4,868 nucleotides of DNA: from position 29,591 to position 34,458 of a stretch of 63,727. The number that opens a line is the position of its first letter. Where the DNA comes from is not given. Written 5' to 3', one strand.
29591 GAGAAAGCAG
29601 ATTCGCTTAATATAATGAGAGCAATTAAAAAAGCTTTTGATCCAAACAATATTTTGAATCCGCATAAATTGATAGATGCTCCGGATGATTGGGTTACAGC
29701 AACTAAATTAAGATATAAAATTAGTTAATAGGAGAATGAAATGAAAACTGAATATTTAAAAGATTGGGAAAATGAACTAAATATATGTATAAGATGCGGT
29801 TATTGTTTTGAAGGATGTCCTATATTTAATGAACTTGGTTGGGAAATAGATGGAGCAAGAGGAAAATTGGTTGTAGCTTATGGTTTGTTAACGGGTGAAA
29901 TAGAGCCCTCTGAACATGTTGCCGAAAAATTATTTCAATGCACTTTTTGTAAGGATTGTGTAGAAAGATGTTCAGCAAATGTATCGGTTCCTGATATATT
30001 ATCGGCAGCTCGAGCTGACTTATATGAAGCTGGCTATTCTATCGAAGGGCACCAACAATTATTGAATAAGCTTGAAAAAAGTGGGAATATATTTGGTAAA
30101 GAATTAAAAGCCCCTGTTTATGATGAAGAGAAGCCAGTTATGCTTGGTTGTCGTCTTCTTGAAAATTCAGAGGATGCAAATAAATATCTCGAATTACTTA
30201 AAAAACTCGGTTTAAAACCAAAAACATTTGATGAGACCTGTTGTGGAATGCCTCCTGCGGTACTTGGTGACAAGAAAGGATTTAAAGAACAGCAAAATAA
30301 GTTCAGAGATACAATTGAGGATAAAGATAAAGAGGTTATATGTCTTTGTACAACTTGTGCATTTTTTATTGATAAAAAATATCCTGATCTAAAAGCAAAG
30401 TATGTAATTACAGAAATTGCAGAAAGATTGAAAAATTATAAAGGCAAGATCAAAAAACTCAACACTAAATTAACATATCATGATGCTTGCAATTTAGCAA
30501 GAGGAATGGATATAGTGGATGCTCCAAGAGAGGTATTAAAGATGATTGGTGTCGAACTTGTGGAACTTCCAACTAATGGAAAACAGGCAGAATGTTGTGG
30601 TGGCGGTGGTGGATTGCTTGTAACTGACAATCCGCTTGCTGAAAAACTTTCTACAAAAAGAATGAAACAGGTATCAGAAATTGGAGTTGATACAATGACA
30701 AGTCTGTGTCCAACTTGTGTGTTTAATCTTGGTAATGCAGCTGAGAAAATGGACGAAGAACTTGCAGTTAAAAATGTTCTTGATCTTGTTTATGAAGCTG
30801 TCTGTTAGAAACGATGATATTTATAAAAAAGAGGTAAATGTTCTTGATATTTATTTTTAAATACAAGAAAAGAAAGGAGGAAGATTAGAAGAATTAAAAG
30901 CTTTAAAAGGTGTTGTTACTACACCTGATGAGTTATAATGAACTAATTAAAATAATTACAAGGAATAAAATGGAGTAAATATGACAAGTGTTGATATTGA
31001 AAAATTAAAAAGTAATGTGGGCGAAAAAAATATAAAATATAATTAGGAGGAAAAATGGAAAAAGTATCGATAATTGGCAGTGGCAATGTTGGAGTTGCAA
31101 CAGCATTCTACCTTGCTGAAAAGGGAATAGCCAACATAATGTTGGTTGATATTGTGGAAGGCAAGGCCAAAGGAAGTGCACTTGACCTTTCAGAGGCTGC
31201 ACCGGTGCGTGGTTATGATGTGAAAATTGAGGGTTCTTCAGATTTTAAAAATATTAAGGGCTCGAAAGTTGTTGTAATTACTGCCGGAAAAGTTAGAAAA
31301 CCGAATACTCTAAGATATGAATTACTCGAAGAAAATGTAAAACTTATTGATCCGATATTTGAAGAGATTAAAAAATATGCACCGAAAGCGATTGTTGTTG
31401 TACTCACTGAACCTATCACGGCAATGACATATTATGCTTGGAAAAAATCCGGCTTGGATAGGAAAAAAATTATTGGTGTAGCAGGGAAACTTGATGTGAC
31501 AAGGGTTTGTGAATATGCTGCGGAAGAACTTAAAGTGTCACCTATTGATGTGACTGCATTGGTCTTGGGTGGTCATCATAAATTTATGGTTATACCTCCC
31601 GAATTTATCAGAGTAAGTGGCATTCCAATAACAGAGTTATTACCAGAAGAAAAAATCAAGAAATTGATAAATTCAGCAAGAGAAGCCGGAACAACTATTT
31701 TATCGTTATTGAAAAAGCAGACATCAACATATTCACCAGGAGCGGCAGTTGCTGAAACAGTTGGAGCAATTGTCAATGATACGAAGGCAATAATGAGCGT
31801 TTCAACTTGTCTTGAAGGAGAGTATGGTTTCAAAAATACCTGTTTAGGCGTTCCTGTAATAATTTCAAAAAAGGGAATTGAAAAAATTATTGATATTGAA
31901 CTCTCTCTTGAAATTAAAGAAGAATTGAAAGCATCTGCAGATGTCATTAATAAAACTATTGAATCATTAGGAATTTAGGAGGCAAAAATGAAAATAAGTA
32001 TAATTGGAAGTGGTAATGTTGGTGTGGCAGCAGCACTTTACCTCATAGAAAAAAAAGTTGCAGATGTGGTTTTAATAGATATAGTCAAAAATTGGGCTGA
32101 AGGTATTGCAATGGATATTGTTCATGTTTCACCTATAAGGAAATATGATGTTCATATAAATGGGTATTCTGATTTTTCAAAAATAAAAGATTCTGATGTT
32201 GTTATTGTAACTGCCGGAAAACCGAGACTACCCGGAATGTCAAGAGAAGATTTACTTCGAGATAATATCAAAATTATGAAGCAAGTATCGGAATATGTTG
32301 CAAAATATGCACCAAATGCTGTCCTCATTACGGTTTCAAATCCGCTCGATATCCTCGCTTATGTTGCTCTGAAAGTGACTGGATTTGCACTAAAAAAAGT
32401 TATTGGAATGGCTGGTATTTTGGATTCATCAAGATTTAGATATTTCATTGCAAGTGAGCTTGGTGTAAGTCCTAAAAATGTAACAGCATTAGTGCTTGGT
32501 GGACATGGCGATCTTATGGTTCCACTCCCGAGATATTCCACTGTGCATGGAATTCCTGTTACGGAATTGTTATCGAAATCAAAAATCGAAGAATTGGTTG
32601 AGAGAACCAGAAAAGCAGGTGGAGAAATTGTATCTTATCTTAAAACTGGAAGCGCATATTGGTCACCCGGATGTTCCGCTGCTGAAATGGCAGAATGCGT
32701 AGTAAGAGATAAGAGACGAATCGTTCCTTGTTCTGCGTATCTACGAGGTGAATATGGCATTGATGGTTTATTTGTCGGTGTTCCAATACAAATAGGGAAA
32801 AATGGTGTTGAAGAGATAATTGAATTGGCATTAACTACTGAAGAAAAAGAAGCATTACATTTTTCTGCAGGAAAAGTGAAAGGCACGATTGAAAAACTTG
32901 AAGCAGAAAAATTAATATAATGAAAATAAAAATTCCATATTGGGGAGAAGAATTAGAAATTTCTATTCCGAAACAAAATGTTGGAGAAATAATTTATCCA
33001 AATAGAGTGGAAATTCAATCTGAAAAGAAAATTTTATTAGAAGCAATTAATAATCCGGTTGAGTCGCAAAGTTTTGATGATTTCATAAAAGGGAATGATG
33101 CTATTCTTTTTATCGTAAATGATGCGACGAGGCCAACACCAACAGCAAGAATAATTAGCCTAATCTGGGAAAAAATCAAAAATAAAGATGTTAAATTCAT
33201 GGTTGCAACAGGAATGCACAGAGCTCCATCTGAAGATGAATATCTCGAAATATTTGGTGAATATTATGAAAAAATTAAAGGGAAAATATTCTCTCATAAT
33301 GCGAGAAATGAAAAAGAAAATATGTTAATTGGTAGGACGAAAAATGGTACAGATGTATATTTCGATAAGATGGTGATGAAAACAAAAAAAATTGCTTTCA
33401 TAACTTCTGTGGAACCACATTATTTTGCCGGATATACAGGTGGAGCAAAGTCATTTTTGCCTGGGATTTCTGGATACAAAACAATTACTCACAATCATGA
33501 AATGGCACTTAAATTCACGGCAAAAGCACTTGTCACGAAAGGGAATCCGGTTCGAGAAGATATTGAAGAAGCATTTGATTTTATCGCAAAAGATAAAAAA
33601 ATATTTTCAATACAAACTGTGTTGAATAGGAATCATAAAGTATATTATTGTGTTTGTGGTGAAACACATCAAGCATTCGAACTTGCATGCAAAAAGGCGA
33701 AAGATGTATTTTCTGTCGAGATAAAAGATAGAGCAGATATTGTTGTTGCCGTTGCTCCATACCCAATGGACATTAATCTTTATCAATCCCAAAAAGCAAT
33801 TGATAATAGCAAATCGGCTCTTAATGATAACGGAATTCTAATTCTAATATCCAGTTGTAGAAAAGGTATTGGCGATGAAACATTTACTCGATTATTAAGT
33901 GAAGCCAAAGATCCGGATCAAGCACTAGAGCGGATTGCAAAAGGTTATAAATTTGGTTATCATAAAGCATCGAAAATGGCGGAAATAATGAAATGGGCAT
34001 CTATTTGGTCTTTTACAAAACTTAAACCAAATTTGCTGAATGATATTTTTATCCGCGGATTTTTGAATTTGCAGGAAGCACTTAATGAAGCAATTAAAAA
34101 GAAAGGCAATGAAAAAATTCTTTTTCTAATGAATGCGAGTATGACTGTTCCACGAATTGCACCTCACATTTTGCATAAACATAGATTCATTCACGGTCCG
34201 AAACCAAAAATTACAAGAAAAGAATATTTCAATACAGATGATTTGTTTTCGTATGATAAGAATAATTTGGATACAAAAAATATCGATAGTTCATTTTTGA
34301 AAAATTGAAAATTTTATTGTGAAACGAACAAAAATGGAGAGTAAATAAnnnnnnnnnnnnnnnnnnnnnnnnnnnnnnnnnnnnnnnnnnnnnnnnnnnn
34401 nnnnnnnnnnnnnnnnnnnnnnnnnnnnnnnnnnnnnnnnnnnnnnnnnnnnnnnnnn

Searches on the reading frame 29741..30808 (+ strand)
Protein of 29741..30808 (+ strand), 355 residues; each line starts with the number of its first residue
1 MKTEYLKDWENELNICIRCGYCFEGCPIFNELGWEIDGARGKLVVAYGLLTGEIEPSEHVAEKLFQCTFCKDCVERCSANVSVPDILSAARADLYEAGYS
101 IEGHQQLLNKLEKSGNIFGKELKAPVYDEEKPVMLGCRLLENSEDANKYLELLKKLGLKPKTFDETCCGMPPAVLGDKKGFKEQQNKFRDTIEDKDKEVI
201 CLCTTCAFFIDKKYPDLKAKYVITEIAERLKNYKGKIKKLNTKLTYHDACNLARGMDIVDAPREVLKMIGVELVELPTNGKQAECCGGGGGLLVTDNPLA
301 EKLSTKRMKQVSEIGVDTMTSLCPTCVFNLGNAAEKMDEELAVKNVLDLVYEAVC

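Call 5: search_protein_families(library=pfam, proteins=[window:29741-30808:+])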
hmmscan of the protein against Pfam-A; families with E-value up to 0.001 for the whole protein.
window:29741-30808:+ (355 aa): 6 families
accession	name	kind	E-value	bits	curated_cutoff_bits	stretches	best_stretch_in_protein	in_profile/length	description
PF02754.22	CCG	-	9.7e-24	83.7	20.6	2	245-330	2-84/85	Cysteine-rich domain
PF13183.11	Fer4_8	-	6.1e-11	43.1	27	1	12-81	1-68/68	4Fe-4S dicluster domain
PF13237.11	Fer4_10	-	1.2e-07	32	25.5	1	11-77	4-52/53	4Fe-4S dicluster domain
PF13534.11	Fer4_17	-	6e-07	30.4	22.2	1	16-81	2-60/61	4Fe-4S dicluster domain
PF12838.12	Fer4_7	-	2.4e-05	25.1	27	1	16-80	2-51/52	4Fe-4S dicluster domain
PF13187.11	Fer4_9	-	2.9e-05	24.4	27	0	62-80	32-50/52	4Fe-4S dicluster domain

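Call 68: search_protein_families(library=ncbifam, proteins=[window:29741-30808:+], max_evalue=1e-15)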
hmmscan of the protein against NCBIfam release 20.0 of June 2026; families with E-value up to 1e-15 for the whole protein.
window:29741-30808:+ (355 aa): 7 families
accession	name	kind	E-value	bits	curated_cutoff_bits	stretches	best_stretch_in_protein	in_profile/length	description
NF004898.0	PRK06259.1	equivalog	5.2e-42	144.1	385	1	11-353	131-487/488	fumarate reductase (CoM/CoB) subunit TfrB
NF045670.1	quin_L_LdhH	equivalog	9.8e-36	123.3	800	1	150-350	489-705/706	L-lactate dehydrogenase (quinone) large subunit LdhH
NF045663.1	diclust_near_Sec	equivalog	5e-27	94.3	530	1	56-314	343-606/759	pyridine nucleotide-disulfide oxidoreductase/dicluster-binding protein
NF008434.0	PRK11274.1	equivalog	2.2e-20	73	333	0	7-92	16-100/409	glycolate oxidase subunit GlcF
NF045796.1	DsrK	equivalog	1e-18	67.2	400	0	225-332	305-415/453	sulfate reduction electron transfer complex DsrMKJOP subunit DsrK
NF008369.0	PRK11168.1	equivalog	2.8e-18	66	278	0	144-334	183-384/401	anaerobic glycerol-3-phosphate dehydrogenase subunit C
NF045724.1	ferredox_TmcB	equivalog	6e-17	61.3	735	1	227-353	297-427/430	electron transfer complex ferredoxin TmcB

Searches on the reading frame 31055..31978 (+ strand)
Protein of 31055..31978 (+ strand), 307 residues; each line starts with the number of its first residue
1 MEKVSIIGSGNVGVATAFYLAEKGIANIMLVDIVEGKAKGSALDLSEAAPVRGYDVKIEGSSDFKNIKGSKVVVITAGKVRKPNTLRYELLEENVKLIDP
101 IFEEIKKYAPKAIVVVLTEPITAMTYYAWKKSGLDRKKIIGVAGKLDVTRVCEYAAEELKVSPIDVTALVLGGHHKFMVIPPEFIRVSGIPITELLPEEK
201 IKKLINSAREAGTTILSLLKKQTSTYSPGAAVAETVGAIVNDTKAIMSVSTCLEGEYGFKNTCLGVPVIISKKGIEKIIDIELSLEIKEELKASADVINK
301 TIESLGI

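Call 6: search_protein_families(library=pfam, proteins=[window:31055-31978:+], max_evalue=0.00001)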
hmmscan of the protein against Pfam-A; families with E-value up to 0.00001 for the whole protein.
window:31055-31978:+ (307 aa): 2 families
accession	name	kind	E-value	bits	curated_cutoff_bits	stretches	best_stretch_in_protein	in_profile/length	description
PF00056.29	Ldh_1_N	-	7.5e-33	114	27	1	3-141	2-141/141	lactate/malate dehydrogenase, NAD binding domain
PF02866.23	Ldh_1_C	-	2.4e-22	80.2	22.6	1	145-303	2-168/174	lactate/malate dehydrogenase, alpha/beta C-terminal domain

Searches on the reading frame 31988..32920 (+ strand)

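Call 6: search_protein_families(library=pfam, proteins=[window:31988-32920:+], max_evalue=0.00001)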
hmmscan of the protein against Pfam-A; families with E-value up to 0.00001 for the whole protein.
window:31988-32920:+ (310 aa): 2 families
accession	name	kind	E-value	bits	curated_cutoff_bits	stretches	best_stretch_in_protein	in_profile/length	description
PF00056.29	Ldh_1_N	-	5.1e-40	137.2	27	1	1-140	1-141/141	lactate/malate dehydrogenase, NAD binding domain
PF02866.23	Ldh_1_C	-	6.1e-33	114.7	22.6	1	145-307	3-173/174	lactate/malate dehydrogenase, alpha/beta C-terminal domain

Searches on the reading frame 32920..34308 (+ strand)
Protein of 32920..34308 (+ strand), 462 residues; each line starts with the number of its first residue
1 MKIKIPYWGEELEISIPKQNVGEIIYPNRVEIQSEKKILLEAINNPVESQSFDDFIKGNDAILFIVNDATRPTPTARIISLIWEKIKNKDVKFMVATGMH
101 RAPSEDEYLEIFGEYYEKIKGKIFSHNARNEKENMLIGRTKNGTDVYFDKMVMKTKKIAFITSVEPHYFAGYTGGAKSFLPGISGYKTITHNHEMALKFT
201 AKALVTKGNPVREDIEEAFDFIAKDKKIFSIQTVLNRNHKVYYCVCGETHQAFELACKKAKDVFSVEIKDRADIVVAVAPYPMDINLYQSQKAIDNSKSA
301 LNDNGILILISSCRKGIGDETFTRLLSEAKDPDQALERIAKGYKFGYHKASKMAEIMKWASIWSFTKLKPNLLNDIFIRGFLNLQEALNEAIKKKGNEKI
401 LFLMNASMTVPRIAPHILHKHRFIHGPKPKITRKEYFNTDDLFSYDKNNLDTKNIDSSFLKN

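Call 6: search_protein_families(library=pfam, proteins=[window:32920-34308:+], max_evalue=0.00001)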
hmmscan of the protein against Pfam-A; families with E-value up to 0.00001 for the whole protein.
window:32920-34308:+ (462 aa): 2 families
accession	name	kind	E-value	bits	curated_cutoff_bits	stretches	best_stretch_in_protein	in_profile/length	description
PF09861.14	Lar_N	-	4.5e-51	173.4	23.3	1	10-197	4-196/204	Lactate racemase N-terminal domain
PF21113.2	LarA_C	-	6.4e-16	59.1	25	1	270-403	4-143/152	Lactate racemase C-terminal domain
